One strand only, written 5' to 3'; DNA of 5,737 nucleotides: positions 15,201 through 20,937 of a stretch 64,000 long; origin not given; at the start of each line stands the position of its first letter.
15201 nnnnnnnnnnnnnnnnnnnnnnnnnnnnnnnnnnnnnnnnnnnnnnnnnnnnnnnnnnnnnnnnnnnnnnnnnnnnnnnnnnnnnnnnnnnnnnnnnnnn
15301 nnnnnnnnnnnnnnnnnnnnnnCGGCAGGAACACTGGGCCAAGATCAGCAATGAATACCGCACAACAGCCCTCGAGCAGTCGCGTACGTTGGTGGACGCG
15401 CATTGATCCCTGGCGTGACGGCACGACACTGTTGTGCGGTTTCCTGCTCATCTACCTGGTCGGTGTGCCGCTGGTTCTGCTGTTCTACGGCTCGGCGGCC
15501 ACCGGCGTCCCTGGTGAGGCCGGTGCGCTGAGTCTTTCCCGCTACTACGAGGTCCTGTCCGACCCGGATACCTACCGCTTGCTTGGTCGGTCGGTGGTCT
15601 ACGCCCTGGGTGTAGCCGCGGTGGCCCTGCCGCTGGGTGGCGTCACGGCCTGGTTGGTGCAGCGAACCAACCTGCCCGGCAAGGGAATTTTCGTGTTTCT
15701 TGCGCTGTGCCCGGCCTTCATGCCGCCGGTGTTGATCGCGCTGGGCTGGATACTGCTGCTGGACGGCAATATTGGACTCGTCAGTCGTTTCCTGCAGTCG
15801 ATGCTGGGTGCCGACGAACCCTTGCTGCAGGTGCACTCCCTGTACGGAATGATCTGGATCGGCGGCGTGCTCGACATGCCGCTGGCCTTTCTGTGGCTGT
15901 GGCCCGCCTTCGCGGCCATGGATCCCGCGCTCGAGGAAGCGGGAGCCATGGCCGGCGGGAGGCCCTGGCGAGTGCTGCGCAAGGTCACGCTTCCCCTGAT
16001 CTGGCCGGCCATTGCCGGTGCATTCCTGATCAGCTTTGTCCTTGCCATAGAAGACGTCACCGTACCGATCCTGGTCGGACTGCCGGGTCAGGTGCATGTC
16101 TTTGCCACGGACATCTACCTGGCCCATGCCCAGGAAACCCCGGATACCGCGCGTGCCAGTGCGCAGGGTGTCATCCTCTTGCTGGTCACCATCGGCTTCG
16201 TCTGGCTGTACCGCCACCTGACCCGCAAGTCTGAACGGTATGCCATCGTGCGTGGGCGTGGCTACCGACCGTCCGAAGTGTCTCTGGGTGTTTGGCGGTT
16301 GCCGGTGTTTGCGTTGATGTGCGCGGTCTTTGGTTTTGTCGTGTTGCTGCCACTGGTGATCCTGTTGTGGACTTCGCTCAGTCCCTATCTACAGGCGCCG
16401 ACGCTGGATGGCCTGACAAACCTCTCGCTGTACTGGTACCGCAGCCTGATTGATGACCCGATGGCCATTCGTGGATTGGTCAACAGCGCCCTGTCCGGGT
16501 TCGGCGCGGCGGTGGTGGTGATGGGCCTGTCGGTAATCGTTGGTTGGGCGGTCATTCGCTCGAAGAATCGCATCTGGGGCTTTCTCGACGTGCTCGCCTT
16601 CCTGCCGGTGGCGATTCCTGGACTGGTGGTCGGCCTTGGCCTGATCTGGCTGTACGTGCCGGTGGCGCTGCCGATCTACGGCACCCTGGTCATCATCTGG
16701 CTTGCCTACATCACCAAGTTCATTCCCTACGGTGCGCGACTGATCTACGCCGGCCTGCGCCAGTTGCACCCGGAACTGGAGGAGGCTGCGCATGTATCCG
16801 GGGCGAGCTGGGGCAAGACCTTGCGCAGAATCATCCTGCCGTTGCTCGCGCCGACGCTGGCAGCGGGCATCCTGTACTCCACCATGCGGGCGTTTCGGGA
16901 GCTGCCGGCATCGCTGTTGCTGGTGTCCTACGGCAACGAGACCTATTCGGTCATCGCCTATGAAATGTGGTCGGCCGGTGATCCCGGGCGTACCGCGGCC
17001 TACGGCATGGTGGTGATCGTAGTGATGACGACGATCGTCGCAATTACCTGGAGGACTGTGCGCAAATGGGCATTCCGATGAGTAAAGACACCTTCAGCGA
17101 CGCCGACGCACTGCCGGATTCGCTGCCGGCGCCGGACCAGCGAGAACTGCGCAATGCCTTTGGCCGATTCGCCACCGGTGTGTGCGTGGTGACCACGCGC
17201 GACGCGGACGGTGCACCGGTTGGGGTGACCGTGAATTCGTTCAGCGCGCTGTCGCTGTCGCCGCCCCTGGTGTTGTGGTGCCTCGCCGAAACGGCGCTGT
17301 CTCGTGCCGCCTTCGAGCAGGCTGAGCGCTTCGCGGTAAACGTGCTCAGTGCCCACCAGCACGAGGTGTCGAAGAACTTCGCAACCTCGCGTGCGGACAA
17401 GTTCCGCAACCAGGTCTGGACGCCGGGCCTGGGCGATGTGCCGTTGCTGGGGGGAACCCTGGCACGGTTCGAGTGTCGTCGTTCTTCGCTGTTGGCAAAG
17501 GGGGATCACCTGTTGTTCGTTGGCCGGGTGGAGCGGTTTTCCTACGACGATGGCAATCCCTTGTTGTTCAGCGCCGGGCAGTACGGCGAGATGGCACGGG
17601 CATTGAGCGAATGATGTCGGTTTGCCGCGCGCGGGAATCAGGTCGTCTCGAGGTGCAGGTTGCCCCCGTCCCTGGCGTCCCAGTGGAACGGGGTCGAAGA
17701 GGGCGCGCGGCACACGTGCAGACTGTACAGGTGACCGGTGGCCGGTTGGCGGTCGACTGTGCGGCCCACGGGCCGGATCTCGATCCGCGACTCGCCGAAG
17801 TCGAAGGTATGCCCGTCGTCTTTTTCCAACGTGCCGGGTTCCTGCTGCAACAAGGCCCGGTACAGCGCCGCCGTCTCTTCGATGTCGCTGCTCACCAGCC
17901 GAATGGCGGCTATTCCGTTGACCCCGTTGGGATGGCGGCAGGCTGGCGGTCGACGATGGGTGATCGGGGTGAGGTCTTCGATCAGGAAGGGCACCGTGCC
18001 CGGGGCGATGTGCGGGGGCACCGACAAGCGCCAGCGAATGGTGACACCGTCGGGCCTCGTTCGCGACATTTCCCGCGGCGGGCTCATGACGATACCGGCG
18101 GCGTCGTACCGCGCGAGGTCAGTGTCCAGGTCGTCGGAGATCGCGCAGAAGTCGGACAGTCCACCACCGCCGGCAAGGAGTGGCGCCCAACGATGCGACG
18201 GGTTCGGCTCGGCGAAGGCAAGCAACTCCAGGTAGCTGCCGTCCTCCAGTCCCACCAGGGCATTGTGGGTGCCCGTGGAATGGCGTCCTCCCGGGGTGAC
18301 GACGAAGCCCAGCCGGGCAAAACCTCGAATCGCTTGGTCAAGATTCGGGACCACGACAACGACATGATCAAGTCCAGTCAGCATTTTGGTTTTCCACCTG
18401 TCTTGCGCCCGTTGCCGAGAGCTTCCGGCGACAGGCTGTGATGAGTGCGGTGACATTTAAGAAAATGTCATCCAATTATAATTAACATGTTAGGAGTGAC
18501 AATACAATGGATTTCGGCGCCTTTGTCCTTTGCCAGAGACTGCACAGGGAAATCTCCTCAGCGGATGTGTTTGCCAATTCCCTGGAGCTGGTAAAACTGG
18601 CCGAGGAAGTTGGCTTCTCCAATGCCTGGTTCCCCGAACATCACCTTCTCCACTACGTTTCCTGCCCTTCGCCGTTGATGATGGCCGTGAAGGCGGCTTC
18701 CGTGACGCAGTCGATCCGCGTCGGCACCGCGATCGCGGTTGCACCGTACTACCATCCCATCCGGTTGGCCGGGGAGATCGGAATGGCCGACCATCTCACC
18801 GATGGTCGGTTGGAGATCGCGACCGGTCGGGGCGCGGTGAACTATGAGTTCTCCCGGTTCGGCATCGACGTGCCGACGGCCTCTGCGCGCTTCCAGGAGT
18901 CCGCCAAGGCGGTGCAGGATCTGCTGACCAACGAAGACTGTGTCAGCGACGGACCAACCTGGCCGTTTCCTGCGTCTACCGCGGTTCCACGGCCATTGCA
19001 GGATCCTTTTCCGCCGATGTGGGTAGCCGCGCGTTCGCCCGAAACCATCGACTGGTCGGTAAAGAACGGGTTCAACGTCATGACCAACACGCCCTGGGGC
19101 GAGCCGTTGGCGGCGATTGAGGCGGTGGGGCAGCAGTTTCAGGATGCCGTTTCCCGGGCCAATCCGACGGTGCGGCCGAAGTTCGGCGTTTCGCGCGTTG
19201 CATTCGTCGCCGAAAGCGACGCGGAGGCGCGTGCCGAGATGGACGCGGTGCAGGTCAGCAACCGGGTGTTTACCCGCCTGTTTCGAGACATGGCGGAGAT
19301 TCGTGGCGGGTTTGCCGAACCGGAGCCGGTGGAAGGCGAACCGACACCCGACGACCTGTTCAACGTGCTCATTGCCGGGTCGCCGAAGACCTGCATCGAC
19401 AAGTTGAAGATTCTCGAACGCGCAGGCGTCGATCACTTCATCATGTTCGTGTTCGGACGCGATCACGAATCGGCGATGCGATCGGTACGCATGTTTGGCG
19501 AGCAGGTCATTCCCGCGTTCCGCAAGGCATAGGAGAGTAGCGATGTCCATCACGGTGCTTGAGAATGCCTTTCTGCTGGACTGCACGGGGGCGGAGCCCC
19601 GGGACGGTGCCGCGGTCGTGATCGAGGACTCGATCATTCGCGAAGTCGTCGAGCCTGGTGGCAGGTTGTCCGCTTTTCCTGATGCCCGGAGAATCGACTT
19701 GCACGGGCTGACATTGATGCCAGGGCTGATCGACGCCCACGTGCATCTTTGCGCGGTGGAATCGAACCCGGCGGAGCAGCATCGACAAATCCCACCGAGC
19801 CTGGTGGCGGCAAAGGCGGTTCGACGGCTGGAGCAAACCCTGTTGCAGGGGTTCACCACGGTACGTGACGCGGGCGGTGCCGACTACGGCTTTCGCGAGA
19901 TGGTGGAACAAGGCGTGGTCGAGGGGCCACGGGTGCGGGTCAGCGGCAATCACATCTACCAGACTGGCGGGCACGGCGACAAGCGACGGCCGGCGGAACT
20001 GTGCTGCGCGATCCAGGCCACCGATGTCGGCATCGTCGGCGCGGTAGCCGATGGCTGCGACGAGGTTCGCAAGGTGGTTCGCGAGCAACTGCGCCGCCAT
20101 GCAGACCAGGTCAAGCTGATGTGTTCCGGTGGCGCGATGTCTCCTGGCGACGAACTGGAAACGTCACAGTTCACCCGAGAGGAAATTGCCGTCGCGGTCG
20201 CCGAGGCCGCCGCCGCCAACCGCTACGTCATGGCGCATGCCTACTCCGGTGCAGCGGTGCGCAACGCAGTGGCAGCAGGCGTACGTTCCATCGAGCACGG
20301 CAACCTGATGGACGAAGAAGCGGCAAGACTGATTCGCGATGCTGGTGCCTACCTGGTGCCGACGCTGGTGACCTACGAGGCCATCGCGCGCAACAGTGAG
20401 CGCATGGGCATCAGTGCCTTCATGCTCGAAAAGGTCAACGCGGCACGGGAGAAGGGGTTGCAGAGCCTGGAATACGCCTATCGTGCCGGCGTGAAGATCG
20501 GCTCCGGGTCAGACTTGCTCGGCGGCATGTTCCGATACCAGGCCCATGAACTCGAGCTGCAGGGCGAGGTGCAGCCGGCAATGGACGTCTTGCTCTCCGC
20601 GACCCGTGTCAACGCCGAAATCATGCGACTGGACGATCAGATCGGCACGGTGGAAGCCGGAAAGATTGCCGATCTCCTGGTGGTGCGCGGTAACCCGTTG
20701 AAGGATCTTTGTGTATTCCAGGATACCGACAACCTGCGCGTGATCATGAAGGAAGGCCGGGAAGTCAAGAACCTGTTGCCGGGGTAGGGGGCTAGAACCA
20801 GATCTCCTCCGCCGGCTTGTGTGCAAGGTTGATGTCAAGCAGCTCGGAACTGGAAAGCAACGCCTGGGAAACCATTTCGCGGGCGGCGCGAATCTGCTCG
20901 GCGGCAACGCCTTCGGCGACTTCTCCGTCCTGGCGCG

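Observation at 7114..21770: Exact palindrome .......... sits in every promoter region of a 17-kb block: candidate undescribed multi-operon regulon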

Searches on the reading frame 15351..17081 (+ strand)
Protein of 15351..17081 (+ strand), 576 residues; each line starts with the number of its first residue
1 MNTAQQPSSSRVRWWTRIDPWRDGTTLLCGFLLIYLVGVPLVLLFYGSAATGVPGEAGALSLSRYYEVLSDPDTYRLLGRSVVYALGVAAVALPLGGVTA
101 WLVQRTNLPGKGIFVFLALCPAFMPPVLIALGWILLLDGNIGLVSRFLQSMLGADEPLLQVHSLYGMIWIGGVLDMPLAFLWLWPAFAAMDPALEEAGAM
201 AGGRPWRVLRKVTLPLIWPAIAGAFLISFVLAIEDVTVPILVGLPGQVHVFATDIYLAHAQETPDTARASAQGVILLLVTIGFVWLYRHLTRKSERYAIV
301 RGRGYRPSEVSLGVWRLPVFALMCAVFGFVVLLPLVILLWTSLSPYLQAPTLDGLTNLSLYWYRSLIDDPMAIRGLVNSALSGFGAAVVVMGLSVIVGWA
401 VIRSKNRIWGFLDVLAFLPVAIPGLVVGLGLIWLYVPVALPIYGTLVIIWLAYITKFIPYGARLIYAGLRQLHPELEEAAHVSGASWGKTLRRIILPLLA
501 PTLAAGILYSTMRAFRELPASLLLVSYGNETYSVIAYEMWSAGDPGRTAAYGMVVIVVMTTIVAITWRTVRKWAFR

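Call 10: search_protein_families(library=pfam, proteins=[window:15351-17081:+])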
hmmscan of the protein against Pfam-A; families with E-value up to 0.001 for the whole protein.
window:15351-17081:+ (576 aa): 1 family
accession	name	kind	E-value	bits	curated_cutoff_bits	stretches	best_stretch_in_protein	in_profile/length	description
PF00528.27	BPD_transp_1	-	8.1e-20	71.8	26.4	2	394-562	5-171/184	Binding-protein-dependent transport system inner membrane component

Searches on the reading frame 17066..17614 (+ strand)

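Call 11: search_protein_families(library=pfam, proteins=[window:17066-17614:+])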
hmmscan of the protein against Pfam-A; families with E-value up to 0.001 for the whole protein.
window:17066-17614:+ (182 aa): 1 family
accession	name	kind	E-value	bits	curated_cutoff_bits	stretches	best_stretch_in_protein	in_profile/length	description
PF01613.24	Flavin_Reduct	-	2.6e-38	132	27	1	32-175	1-151/153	Flavin reductase like domain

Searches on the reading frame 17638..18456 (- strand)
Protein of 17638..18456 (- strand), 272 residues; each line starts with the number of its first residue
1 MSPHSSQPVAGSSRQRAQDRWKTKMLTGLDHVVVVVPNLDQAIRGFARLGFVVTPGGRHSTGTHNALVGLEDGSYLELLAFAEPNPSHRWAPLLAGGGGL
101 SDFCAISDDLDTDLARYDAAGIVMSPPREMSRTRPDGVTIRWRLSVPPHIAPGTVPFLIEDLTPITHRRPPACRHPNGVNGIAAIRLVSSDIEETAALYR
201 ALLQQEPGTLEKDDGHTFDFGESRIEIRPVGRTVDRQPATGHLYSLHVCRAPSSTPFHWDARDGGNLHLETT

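Call 11: search_protein_families(library=pfam, proteins=[window:17638-18456:-])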
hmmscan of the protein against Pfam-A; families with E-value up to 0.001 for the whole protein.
window:17638-18456:- (272 aa): 3 families
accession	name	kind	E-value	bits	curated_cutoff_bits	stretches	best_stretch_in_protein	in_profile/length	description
PF13468.12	Glyoxalase_3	-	1.4e-39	136.4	25.1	1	29-203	1-176/176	Glyoxalase-like domain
PF13669.12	Glyoxalase_4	-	4.4e-09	37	27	1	30-126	1-95/109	Glyoxalase/Bleomycin resistance protein/Dioxygenase superfamily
PF00903.31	Glyoxalase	-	0.00095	20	20.6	0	28-130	1-103/121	Glyoxalase/Bleomycin resistance protein/Dioxygenase superfamily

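Call 44: search_protein_families(library=ncbifam, proteins=[window:17638-18384:-], max_evalue=0.00001)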
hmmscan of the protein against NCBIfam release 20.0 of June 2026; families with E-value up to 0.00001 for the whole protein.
window:17638-18384:- (248 aa): 0 families

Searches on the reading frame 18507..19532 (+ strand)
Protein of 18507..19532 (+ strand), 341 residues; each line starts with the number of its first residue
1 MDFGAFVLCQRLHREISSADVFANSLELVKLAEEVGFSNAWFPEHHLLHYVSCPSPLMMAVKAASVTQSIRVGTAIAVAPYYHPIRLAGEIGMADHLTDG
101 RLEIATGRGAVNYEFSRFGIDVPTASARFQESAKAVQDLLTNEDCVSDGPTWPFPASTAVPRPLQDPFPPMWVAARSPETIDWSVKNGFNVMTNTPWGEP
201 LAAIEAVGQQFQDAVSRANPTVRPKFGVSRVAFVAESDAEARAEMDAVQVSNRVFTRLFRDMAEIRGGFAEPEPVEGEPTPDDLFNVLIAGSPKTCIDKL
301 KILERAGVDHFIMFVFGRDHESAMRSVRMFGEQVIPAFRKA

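Call 11: search_protein_families(library=pfam, proteins=[window:18507-19532:+])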
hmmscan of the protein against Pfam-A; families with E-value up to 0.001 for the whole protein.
window:18507-19532:+ (341 aa): 1 family
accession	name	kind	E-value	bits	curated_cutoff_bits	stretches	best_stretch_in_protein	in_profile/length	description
PF00296.26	Bac_luciferase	-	2.6e-52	178.6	27.9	1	1-310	1-314/314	Luciferase-like monooxygenase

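Call 44: search_protein_families(library=ncbifam, proteins=[window:18507-19532:+], max_evalue=0.00001)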
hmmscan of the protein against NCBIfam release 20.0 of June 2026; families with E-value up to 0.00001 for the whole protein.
window:18507-19532:+ (341 aa): 22 families
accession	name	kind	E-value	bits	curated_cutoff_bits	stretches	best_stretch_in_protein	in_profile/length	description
TIGR03619.1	F420_Rv2161c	subfamily_domain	9.2e-29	100.7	166.9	1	27-241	2-225/247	TIGR03619 family F420-dependent LLM class oxidoreductase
TIGR03558.1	oxido_grp_1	subfamily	3.1e-27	95.6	166.95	1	15-330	12-322/325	MsnO8 family LLM class oxidoreductase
TIGR03858.1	LLM_2I7G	subfamily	1.5e-26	93.2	462.25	1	3-338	7-336/337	Atu2307/SP_0267 family LLM class monooxygenase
TIGR04027.1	LLM_KPN_01858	hypoth_equivalog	3.7e-24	85.3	412.9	1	9-337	6-324/326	putative FMN-dependent luciferase-like monooxygenase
TIGR03621.1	F420_MSMEG_2516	subfamily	7.3e-24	84.4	213.15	1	23-175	14-157/295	TIGR03621 family F420-dependent LLM class oxidoreductase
TIGR04020.1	seco_metab_LLM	subfamily_domain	1.5e-23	83.5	244.45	1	18-240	14-237/341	MupA/Atu3671 family FMN-dependent luciferase-like monooxygenase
TIGR03571.1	lucif_BA3436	subfamily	7e-22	78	303.9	1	19-264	27-272/304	TIGR03571 family LLM class oxidoreductase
NF052254.1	luciferase_Alph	exception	6.1e-19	68.4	600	1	1-191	1-189/354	luciferase subunit alpha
TIGR04036.1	LLM_CE1758_fam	subfamily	4.2e-18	65.3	479.1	1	16-340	21-333/355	CE1758 family FMN-dependent luciferase-like monooxygenase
TIGR03560.1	F420_Rv1855c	subfamily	1.7e-17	64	231.4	1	16-175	6-174/227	TIGR03560 family F420-dependent LLM class oxidoreductase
NF052255.1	luciferase_Beta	exception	5.6e-17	61.8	500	1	1-213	1-212/325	luciferase subunit beta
NF002619.0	PRK02271.1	equivalog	2.7e-16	59.8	276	1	26-213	17-197/329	5,10-methylenetetrahydromethanopterin reductase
TIGR03555.1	F420_mer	equivalog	2.5e-15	56.7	348.7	1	26-193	15-175/325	5,10-methylenetetrahydromethanopterin reductase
TIGR04021.1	LLM_DMSO2_sfnG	equivalog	3.4e-13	49.7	382.95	1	25-340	30-347/350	dimethylsulfone monooxygenase SfnG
TIGR03564.1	F420_MSMEG_4879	subfamily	1.2e-12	48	234.25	1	29-181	5-150/265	TIGR03564 family F420-dependent LLM class oxidoreductase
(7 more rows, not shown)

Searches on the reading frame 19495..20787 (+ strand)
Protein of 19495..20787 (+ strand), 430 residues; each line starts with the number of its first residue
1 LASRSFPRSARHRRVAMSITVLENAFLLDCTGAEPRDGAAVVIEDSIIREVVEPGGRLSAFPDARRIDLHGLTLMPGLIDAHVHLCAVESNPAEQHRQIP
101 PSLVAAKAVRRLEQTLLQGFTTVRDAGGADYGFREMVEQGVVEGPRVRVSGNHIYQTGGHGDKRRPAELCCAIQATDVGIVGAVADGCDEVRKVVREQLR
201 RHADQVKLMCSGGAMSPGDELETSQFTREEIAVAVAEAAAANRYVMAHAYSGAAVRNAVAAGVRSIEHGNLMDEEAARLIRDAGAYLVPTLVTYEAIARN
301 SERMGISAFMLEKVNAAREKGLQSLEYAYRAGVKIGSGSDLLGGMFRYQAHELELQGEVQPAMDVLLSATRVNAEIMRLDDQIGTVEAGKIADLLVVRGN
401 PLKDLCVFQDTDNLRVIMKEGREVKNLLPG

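Call 11: search_protein_families(library=pfam, proteins=[window:19495-20787:+])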
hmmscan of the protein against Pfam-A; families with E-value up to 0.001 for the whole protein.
window:19495-20787:+ (430 aa): 2 families
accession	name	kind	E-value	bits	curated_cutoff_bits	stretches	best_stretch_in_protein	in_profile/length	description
PF01979.26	Amidohydro_1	-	9.6e-43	147.2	25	1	73-424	1-345/345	Amidohydrolase family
PF07969.17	Amidohydro_3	-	1e-12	48.7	29.7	2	67-92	3-28/472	Amidohydrolase family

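Call 44: search_protein_families(library=ncbifam, proteins=[window:19543-20787:+], max_evalue=0.00001)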
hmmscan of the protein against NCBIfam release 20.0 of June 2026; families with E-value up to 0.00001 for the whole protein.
window:19543-20787:+ (414 aa): 20 families
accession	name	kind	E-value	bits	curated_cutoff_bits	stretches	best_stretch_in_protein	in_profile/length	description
NF051886.1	XaaProDiPepCaul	equivalog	7.3e-76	255.8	500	1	11-409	7-398/398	Xaa-Pro dipeptidase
NF006056.0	PRK08204.1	subfamily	4.3e-11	42.2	391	0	4-69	5-67/449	hypothetical protein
TIGR00221.1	nagA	equivalog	4.4e-10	39.1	225.65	0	15-70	14-66/380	N-acetylglucosamine-6-phosphate deacetylase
NF006679.0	PRK09228.1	subfamily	8.3e-10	38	351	0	305-383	302-387/433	guanine deaminase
NF006689.0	PRK09237.1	equivalog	1.3e-09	37.1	371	1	5-126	6-108/383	amidohydrolase/deacetylase family metallohydrolase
NF006549.0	PRK09045.1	equivalog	1.9e-09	36.7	540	0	339-397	336-394/444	TRZ/ATZ family hydrolase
NF005557.0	PRK07228.1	equivalog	2.1e-09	36.6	522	0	340-388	333-381/445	5'-deoxyadenosine deaminase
TIGR02967.1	guan_deamin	equivalog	3.4e-09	36.2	375.4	0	305-382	277-361/401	guanine deaminase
NF005759.0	PRK07583.1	equivalog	3.6e-09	35.8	403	0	345-413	361-426/438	cytosine deaminase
NF009060.0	PRK12394.1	equivalog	4e-08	32.4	442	0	8-134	9-115/381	metallo-dependent hydrolase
TIGR01224.1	hutI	equivalog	4.5e-08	32.3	298.15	0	23-70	4-50/377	imidazolonepropionase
NF011990.0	PRK15446.2-6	subfamily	1.2e-07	30.8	233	0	23-79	20-76/390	alpha-D-ribose 1-methylphosphonate 5-triphosphate diphosphatase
NF006055.0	PRK08203.1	equivalog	4e-07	28.9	532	0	5-70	8-72/455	8-oxoguanine deaminase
TIGR02318.1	phosphono_phnM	equivalog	6.3e-07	28.6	390.55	0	24-110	17-94/376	phosphonate metabolism protein PhnM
NF011989.0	PRK15446.2-5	equivalog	8e-07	28.1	565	0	21-95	19-88/385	alpha-D-ribose 1-methylphosphonate 5-triphosphate diphosphatase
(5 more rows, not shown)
